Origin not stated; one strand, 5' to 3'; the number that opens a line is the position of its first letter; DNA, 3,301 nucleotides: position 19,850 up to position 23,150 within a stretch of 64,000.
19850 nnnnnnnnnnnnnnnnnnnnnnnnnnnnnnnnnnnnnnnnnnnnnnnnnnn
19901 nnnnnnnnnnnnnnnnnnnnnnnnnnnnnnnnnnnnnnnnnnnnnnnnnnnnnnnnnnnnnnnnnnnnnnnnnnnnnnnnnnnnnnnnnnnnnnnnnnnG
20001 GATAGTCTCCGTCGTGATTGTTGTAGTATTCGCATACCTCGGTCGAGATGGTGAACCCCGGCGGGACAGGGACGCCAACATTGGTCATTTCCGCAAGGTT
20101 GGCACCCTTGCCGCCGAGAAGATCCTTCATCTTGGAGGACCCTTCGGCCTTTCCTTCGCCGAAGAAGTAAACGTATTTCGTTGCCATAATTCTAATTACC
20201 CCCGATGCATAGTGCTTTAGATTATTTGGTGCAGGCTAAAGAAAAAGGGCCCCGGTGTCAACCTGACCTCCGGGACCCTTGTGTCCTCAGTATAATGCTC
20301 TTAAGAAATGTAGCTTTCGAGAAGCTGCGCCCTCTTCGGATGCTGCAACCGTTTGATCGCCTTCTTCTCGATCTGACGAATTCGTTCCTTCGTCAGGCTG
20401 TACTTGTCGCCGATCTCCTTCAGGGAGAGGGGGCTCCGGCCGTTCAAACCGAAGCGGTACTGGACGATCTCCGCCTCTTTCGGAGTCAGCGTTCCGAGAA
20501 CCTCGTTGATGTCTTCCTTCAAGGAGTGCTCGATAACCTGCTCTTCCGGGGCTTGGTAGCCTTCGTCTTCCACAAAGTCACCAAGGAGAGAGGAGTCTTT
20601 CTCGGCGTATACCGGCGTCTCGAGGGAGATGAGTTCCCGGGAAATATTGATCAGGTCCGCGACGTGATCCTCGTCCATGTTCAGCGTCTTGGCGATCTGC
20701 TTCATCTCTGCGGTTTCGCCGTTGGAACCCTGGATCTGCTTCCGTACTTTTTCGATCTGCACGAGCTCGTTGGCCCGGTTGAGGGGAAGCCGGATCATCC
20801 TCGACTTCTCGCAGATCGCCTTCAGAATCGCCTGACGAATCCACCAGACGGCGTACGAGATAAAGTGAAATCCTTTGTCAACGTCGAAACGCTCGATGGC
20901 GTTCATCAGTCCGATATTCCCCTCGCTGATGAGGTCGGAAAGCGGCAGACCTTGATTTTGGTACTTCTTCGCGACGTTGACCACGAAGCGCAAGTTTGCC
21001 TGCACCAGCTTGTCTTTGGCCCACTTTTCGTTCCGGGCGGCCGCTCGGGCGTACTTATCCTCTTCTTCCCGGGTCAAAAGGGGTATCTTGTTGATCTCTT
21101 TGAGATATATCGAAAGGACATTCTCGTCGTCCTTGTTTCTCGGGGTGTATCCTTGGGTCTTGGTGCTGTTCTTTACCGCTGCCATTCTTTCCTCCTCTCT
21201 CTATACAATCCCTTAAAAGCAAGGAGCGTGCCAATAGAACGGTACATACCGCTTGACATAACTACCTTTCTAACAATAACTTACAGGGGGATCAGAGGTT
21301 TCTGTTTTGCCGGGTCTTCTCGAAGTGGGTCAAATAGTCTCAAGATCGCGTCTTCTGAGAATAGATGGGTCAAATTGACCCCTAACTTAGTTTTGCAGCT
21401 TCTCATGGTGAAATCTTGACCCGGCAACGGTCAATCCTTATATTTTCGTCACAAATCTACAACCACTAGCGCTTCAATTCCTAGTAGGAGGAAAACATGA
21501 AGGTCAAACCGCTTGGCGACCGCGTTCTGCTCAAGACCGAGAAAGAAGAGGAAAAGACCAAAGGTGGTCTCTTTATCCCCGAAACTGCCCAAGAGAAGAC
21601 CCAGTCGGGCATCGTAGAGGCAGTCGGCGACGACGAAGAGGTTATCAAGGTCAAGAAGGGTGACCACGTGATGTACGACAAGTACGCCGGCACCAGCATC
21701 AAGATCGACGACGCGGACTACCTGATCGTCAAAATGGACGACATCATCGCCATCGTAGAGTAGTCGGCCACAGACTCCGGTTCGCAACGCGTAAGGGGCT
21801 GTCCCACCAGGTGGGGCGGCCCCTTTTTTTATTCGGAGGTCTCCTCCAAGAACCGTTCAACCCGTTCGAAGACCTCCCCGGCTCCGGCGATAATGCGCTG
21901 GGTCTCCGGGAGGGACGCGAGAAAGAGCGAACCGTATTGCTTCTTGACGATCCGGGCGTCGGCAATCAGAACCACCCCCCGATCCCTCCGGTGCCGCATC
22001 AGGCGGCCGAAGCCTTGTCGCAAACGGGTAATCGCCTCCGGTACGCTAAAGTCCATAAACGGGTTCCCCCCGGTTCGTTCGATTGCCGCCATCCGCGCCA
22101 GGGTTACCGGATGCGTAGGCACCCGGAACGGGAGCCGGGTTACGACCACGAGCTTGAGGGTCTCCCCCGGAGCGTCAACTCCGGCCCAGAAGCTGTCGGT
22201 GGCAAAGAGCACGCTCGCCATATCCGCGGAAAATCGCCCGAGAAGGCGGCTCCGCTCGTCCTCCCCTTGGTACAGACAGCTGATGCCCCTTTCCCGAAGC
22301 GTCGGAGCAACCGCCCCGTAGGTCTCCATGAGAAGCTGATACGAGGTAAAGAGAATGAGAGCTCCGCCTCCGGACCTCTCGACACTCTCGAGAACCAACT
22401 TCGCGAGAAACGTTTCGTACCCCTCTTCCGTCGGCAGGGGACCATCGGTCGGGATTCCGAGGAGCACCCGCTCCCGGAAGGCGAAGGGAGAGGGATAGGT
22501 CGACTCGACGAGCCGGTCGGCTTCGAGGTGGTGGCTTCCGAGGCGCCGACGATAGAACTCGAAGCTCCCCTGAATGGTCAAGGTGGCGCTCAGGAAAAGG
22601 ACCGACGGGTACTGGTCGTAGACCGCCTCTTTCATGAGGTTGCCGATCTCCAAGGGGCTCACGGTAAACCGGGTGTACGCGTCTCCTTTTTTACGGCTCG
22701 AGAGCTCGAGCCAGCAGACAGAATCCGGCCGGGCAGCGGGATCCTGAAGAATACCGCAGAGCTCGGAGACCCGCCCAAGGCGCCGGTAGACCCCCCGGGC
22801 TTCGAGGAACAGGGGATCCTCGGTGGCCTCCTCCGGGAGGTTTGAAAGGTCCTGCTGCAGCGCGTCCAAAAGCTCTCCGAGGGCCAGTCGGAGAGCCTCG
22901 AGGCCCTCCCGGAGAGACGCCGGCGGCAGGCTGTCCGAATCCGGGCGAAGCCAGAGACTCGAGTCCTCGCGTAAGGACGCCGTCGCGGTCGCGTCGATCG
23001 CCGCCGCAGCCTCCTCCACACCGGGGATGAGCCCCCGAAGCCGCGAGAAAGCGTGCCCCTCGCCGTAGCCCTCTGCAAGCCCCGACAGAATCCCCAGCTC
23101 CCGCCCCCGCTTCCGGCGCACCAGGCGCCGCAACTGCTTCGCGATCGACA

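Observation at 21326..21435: Phased array of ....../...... half-sites in the divergent sigma-factor/groES spacer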

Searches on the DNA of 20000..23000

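Call 35: search_rna_families(source=window, start=20000, end=23000, threshold=evalue, max_evalue=1)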
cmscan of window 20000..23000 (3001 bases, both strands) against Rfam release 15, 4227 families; matches with E-value up to 1: 3.
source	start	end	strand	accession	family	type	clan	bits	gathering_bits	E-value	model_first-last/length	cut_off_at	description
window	22867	22903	+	RF03537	Flavi_TBFV_SL6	Cis-reg;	-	20.6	38.3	0.069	1-45/45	no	Tick-borne Flavivirus short stem-loop SL6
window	20235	20282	-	RF00489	ctRNA_p42d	Gene; antisense;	-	20.4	50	0.47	1-46/46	no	ctRNA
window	22465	22499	+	RF03537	Flavi_TBFV_SL6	Cis-reg;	-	18.4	38.3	0.41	1-45/45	no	Tick-borne Flavivirus short stem-loop SL6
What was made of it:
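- Tried and rejected: Only sub-threshold chance hits, none in the spacer (call 35).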
